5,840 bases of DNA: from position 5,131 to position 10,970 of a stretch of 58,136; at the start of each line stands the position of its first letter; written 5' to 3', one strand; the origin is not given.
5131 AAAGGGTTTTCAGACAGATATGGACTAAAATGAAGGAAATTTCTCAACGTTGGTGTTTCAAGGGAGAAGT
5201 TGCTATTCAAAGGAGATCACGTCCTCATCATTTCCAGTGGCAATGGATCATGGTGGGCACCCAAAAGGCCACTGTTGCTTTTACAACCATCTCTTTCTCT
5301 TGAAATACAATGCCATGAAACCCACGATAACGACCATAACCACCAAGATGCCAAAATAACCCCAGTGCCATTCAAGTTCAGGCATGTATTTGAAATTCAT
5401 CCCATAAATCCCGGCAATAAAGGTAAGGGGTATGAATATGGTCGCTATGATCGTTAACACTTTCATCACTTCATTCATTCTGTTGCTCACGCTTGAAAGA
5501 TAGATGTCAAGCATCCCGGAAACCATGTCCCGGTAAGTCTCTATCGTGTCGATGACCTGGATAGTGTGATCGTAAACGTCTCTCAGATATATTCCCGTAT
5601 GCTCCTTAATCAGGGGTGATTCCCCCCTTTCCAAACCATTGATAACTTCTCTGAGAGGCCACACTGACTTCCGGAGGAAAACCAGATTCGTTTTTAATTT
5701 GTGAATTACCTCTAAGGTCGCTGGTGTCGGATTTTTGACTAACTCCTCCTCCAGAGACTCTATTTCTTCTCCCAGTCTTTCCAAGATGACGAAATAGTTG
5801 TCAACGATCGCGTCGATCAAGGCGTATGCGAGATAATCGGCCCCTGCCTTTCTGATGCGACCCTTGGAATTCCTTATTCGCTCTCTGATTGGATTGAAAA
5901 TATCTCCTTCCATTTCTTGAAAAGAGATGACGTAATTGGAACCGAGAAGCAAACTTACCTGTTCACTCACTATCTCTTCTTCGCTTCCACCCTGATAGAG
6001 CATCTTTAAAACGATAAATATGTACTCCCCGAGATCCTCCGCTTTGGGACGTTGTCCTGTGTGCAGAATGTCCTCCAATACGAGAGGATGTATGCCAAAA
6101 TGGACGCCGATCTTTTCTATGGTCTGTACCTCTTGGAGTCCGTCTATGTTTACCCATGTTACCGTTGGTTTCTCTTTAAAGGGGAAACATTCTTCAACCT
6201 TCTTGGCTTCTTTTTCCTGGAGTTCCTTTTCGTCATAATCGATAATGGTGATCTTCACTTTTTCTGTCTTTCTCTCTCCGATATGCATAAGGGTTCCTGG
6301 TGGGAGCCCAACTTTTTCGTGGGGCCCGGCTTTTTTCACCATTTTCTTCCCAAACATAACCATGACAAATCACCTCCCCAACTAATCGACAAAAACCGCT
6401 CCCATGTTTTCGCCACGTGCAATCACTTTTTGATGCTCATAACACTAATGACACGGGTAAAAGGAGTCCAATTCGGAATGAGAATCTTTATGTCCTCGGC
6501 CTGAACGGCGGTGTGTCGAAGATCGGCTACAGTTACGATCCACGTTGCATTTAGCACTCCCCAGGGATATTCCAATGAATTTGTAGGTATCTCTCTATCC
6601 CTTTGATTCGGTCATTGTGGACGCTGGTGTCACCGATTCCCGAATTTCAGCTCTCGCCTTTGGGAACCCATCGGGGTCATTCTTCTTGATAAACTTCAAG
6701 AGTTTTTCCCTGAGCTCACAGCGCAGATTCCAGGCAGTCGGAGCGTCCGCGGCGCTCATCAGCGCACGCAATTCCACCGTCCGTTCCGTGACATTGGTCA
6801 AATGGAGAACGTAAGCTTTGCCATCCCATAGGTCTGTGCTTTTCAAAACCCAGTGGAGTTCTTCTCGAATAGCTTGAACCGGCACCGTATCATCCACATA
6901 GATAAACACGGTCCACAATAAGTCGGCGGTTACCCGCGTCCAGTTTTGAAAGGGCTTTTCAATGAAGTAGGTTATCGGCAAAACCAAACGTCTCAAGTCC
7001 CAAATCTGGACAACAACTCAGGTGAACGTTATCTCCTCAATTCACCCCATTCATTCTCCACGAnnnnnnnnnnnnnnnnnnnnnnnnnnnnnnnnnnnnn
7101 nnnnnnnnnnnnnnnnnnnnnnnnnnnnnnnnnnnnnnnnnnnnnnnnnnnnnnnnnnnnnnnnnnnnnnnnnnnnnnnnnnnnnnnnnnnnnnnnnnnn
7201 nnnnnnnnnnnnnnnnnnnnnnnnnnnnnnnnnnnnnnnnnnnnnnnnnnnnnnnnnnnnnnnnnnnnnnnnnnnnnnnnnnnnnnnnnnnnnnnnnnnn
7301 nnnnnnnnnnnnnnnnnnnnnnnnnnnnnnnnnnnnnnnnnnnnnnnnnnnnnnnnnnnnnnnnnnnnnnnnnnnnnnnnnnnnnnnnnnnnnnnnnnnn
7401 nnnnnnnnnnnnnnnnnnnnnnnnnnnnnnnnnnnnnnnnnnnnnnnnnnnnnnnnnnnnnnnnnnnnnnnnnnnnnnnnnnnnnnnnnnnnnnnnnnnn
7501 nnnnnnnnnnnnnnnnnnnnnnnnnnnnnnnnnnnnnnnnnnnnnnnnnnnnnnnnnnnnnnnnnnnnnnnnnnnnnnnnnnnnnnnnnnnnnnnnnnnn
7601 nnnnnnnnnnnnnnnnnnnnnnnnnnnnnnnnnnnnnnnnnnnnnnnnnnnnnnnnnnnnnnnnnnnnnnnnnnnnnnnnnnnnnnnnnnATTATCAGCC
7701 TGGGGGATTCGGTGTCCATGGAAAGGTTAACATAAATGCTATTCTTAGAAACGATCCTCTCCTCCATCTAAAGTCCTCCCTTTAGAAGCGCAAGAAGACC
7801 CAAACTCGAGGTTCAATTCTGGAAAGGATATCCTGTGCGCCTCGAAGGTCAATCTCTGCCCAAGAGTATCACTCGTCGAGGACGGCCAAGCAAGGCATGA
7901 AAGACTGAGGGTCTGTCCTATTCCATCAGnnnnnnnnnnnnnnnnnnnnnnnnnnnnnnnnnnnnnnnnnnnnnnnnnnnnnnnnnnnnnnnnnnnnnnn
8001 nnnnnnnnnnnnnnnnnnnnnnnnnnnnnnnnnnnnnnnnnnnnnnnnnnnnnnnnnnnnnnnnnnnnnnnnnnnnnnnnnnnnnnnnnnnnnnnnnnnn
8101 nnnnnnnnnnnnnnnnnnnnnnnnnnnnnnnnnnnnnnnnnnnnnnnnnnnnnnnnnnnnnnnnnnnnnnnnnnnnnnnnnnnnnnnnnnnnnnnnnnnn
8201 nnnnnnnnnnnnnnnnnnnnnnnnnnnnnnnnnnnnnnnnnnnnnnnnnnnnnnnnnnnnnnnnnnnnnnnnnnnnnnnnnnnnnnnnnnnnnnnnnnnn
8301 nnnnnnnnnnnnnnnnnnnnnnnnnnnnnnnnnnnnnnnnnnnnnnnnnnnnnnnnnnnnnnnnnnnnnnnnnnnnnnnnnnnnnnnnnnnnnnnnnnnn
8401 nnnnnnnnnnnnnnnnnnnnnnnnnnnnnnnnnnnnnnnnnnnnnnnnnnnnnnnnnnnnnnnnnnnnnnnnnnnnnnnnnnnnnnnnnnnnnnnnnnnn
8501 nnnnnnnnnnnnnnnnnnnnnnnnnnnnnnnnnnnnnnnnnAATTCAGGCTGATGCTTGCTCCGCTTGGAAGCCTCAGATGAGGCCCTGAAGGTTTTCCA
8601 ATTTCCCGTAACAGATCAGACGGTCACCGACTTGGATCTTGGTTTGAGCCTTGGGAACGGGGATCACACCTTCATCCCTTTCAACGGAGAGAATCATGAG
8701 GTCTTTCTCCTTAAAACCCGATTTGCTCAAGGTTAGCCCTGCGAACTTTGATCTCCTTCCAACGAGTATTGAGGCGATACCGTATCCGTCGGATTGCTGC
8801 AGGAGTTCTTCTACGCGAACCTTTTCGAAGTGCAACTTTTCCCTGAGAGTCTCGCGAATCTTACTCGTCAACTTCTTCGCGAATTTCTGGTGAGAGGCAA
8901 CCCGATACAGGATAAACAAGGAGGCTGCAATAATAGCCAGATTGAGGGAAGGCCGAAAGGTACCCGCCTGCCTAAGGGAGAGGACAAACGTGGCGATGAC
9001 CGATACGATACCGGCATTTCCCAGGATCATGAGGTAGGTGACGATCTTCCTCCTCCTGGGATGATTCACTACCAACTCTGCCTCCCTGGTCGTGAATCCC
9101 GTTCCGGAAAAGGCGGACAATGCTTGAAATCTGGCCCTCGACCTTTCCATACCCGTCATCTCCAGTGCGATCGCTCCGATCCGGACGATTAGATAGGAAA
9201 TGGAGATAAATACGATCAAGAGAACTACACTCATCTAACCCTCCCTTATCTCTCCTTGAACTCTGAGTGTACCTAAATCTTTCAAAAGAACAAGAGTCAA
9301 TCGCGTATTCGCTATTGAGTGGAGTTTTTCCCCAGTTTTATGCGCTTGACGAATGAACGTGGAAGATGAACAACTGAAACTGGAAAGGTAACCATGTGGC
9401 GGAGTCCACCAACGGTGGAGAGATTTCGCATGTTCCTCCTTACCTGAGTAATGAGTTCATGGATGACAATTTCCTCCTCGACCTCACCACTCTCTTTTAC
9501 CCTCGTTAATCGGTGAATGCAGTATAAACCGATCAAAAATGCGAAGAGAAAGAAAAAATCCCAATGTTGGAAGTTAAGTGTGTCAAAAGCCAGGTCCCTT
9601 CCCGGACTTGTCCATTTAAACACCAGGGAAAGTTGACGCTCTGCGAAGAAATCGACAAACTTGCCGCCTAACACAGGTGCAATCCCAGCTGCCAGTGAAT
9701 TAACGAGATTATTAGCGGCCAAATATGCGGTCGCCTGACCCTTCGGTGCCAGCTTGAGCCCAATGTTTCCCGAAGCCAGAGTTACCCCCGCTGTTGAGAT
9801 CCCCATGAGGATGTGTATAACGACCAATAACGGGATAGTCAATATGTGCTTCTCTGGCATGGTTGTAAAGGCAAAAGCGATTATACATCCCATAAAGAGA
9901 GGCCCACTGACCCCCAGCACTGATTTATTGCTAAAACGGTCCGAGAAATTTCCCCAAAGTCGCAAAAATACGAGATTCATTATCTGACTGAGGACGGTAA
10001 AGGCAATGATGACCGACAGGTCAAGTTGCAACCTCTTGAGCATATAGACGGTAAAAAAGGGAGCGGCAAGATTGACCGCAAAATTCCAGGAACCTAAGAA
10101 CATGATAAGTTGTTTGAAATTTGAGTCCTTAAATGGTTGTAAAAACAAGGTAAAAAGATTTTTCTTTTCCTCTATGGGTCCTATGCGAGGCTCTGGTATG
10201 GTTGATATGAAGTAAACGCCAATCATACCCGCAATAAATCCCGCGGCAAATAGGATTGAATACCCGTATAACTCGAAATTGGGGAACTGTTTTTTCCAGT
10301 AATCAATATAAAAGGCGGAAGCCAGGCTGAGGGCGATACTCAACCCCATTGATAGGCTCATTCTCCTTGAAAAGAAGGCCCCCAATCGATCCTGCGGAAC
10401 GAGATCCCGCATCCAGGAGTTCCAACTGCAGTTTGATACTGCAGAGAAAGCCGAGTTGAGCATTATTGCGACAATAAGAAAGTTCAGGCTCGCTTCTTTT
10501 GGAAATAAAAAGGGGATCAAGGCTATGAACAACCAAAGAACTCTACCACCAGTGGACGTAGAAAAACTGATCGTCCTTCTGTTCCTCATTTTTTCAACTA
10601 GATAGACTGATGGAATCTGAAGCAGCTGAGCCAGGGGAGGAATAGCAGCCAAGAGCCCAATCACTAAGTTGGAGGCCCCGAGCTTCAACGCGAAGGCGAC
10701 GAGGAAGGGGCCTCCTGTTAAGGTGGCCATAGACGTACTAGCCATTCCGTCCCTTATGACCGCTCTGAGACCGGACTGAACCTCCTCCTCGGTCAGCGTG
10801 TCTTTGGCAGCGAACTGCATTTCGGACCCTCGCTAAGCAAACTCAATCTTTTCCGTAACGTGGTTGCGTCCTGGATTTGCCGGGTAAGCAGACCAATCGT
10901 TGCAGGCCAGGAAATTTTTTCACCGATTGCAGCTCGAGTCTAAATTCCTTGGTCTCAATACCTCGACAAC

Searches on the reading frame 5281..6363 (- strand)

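Call 49: search_protein_families(library=pfam, proteins=[window:5281-6363:-])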
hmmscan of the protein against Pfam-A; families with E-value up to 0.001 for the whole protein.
window:5281-6363:- (360 aa): 1 family
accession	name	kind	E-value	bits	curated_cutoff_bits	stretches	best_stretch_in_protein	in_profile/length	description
PF01544.23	CorA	-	1.1e-75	255.1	27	1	68-356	4-292/292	CorA-like Mg2+ transporter protein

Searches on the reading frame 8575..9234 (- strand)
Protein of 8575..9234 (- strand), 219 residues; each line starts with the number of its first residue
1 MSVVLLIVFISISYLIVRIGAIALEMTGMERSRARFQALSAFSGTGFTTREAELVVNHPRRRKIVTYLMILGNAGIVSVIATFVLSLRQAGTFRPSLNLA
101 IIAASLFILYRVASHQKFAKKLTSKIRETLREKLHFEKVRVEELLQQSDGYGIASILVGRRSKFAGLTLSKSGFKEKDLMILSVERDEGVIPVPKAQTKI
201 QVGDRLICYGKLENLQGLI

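Call 5: search_protein_families(library=pfam, proteins=[window:8575-9234:-])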
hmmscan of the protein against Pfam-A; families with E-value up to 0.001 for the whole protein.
window:8575-9234:- (219 aa): 1 family
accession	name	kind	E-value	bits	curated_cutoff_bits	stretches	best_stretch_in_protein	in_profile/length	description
PF02080.26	TrkA_C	-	9.3e-10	38.7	27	1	154-216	2-64/71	TrkA-C domain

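Call 60: search_protein_families(library=ncbifam, proteins=[window:8575-9234:-], max_evalue=0.00001)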
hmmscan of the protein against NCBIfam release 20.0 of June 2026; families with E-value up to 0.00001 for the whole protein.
window:8575-9234:- (219 aa): 0 families

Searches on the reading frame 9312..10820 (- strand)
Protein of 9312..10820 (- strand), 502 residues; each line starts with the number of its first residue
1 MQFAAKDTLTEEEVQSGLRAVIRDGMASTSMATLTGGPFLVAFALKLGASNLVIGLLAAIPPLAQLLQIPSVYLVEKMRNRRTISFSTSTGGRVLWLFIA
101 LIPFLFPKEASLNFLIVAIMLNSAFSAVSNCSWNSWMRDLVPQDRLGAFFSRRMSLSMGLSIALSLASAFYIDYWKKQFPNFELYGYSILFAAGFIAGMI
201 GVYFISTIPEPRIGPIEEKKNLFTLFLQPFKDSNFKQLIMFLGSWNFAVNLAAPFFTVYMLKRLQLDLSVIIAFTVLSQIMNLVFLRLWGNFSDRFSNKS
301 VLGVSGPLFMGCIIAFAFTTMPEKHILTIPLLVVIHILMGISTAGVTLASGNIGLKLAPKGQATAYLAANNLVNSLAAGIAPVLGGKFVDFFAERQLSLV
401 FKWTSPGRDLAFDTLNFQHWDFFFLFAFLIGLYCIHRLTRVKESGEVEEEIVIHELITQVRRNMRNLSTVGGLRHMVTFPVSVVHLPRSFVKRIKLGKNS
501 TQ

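Call 5: search_protein_families(library=pfam, proteins=[window:9312-10820:-])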
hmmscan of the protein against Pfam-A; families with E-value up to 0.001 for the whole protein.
window:9312-10820:- (502 aa): 1 family
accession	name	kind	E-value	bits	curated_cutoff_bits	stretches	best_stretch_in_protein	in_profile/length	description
PF07690.21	MFS_1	-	1.4e-23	83.8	33.4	1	31-382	10-347/347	Major Facilitator Superfamily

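Call 60: search_protein_families(library=ncbifam, proteins=[window:9312-10820:-], max_evalue=0.00001)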
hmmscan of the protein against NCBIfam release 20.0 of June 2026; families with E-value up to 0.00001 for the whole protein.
window:9312-10820:- (502 aa): 1 family
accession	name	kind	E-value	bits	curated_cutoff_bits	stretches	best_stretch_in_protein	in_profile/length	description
TIGR00883.1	2A0106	subfamily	2.2e-06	27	443.45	1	147-394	130-384/400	metabolite/H+ symporter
